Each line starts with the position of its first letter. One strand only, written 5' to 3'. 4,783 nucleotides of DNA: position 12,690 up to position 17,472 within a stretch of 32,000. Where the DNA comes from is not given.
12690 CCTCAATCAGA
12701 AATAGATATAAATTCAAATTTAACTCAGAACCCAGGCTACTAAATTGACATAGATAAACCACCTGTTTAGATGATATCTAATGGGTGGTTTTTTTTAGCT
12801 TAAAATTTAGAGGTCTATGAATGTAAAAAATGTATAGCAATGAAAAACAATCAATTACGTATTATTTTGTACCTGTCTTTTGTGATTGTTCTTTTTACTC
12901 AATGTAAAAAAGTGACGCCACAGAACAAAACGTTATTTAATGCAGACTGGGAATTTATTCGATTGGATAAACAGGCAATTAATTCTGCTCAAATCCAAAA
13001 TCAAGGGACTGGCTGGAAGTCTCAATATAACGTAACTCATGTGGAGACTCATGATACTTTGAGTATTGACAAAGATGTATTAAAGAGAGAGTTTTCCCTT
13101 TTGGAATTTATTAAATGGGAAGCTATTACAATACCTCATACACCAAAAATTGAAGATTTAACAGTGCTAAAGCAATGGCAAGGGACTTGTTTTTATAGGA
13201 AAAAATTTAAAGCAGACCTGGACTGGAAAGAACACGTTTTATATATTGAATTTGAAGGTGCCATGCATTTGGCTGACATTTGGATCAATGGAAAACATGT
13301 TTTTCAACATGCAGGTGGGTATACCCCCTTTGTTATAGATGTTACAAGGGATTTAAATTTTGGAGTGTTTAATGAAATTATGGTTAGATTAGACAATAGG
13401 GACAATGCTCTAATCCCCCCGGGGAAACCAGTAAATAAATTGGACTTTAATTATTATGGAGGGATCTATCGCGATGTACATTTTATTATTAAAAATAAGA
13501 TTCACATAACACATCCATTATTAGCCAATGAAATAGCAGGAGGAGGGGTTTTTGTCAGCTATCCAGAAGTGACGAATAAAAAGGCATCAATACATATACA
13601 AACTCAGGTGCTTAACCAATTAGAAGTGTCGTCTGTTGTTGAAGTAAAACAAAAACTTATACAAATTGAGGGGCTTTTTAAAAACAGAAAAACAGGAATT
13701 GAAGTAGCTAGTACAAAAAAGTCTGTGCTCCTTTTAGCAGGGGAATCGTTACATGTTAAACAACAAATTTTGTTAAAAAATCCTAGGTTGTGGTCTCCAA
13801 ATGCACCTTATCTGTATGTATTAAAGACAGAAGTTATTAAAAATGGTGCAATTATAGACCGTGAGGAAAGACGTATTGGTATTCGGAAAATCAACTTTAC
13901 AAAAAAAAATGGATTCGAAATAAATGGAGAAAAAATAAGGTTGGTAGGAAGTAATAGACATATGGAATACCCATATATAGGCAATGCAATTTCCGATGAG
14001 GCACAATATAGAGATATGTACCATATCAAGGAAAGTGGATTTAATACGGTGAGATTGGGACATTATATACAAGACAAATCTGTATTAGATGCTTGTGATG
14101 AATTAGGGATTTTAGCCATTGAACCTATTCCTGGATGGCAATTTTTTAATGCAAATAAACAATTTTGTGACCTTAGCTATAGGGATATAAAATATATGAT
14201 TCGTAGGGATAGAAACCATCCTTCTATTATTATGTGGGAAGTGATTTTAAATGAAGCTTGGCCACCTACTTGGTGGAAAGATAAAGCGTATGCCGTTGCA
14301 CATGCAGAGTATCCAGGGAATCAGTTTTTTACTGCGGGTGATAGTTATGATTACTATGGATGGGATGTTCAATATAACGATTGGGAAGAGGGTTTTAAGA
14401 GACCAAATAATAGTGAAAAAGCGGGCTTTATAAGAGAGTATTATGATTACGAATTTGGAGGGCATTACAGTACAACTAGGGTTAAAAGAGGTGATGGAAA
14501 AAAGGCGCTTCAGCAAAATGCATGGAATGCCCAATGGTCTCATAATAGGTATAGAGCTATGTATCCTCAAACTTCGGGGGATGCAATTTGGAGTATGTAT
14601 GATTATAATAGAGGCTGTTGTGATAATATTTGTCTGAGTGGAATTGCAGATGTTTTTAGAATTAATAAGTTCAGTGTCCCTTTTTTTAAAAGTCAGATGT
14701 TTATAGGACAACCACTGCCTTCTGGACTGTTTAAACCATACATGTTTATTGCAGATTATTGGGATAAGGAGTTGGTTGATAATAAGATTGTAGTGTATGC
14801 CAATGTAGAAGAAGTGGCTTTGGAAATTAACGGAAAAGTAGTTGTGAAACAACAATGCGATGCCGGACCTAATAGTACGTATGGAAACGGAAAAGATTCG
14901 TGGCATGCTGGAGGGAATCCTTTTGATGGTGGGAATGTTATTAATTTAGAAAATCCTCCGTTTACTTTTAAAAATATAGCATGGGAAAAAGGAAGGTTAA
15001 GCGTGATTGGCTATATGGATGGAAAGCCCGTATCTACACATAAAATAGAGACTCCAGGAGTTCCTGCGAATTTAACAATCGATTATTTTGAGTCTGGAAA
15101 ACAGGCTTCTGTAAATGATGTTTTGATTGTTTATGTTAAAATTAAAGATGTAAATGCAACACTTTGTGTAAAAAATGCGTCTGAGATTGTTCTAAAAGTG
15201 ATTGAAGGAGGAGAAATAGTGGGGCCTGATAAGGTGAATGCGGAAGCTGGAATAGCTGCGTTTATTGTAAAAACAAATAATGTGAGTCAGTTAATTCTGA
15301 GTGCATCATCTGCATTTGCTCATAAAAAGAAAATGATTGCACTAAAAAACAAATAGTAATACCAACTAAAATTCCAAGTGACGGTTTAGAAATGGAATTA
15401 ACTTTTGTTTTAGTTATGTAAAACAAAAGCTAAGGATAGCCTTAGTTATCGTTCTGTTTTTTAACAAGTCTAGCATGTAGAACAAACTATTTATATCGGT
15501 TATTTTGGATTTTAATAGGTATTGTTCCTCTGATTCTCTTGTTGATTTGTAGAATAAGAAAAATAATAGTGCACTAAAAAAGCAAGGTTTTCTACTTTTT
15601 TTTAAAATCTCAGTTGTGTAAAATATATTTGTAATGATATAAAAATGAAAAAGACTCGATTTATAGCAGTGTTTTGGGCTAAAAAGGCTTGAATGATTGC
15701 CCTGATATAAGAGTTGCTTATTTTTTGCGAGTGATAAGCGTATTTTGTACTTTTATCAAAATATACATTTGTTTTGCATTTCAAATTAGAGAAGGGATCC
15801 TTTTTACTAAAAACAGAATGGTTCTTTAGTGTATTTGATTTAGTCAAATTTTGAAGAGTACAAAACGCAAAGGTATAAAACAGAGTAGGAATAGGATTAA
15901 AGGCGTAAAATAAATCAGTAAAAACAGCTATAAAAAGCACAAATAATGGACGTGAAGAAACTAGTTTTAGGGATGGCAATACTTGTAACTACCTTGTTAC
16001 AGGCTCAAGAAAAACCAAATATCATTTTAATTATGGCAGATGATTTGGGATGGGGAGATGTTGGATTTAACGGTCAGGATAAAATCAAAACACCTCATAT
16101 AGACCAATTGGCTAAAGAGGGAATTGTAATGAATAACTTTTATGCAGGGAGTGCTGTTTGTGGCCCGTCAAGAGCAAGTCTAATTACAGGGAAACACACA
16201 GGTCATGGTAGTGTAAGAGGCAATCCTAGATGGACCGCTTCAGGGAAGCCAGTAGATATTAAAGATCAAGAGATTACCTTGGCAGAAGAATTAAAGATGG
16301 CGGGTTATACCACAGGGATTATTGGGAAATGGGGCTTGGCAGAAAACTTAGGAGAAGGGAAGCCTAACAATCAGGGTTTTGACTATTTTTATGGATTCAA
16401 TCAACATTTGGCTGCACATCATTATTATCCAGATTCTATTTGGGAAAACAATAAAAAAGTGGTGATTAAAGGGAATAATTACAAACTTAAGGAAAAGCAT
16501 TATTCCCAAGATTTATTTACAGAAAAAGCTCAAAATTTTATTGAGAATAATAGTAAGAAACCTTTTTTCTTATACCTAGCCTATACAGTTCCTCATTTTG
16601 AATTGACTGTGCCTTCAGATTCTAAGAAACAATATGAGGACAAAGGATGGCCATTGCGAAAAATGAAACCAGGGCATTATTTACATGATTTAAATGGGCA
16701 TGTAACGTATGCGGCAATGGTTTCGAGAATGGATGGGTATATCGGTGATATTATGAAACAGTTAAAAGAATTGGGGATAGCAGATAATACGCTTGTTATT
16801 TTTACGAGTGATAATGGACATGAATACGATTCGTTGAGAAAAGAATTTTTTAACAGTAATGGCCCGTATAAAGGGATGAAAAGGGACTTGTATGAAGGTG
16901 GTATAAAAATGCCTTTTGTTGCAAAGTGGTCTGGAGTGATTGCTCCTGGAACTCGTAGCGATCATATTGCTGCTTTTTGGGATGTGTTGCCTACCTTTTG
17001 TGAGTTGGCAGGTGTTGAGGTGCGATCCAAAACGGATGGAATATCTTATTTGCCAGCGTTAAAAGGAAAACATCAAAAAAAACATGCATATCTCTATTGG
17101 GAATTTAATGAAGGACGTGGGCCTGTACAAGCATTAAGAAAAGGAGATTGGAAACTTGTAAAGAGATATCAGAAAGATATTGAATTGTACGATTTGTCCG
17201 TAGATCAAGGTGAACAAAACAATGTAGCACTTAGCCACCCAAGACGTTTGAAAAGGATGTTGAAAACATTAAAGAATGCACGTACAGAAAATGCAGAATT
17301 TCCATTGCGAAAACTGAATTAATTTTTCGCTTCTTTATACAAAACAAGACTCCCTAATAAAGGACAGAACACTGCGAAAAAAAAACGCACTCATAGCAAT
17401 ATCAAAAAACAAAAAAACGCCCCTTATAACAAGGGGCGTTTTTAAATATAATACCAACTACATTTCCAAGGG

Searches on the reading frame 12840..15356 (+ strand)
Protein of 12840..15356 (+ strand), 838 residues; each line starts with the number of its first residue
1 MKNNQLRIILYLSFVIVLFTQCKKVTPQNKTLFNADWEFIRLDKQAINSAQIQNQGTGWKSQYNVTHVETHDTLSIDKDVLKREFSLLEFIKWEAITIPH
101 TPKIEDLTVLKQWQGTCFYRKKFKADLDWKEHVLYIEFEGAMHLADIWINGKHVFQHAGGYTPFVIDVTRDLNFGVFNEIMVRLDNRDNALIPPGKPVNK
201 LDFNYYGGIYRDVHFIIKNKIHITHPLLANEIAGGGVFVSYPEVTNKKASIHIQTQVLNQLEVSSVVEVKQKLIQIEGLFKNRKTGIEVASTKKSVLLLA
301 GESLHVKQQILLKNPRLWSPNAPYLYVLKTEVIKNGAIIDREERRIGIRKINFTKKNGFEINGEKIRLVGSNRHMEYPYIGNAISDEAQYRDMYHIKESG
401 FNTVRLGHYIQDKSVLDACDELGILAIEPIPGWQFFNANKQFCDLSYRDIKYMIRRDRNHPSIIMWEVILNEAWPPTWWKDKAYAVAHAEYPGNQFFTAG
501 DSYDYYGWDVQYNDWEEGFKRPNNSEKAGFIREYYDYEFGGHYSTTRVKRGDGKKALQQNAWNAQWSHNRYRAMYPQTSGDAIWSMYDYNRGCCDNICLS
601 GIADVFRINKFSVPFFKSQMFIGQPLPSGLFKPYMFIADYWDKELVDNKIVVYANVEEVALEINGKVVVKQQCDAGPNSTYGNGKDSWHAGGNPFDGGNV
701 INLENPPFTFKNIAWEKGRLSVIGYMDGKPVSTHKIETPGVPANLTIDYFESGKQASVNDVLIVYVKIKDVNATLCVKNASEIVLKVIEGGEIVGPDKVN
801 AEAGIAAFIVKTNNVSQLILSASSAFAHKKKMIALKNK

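Call 6: search_protein_families(library=pfam, proteins=[window:12840-15356:+], max_evalue=0.00001)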
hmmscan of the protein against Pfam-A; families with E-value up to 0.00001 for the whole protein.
window:12840-15356:+ (838 aa): 5 families
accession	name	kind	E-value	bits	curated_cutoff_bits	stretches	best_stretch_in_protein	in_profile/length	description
PF02836.23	Glyco_hydro_2_C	-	4.2e-17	62.7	21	1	355-474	4-137/302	Glycosyl hydrolases family 2, TIM barrel domain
PF00703.27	Glyco_hydro_2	-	1.7e-14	54.9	23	1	241-349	9-109/109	Glycosyl hydrolases family 2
PF02837.24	Glyco_hydro_2_N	-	1.9e-14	54.4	28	1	109-216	59-166/169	Glycosyl hydrolases family 2, sugar binding domain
PF16355.11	DUF4982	-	2.1e-07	31.2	23.9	1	650-731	6-60/61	Domain of unknown function (DUF4982)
PF22666.2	Glyco_hydro_2_N2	-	2e-06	28.4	27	1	113-186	44-119/167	Glycosyl hydrolase 2 galactose-binding domain-like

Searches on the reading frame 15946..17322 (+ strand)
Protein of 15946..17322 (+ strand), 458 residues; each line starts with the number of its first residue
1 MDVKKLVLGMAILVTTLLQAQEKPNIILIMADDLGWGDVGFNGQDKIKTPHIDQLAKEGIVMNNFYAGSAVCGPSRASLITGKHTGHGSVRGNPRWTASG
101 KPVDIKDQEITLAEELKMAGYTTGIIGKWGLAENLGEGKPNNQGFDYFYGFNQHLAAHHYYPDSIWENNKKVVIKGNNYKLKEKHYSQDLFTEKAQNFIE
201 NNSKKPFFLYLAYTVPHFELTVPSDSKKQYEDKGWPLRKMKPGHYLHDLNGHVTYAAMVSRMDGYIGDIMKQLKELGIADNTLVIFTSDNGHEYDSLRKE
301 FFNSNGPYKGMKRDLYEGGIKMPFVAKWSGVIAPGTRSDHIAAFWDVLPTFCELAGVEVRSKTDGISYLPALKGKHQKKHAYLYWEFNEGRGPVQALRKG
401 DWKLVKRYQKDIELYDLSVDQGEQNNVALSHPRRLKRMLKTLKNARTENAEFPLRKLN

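Call 6: search_protein_families(library=pfam, proteins=[window:15946-17322:+], max_evalue=0.00001)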
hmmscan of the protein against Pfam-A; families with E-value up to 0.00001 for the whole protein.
window:15946-17322:+ (458 aa): 3 families
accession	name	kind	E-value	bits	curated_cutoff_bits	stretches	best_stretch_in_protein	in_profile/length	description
PF00884.28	Sulfatase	-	9.1e-61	206.2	25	1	24-357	1-301/301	Sulfatase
PF16347.10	SGSH_C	-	1.1e-16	61.8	29.3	1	312-430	8-134/154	N-sulphoglucosamine sulphohydrolase, C-terminal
PF01663.27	Phosphodiest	-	1e-09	38.9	23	1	46-296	18-225/342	Type I phosphodiesterase / nucleotide pyrophosphatase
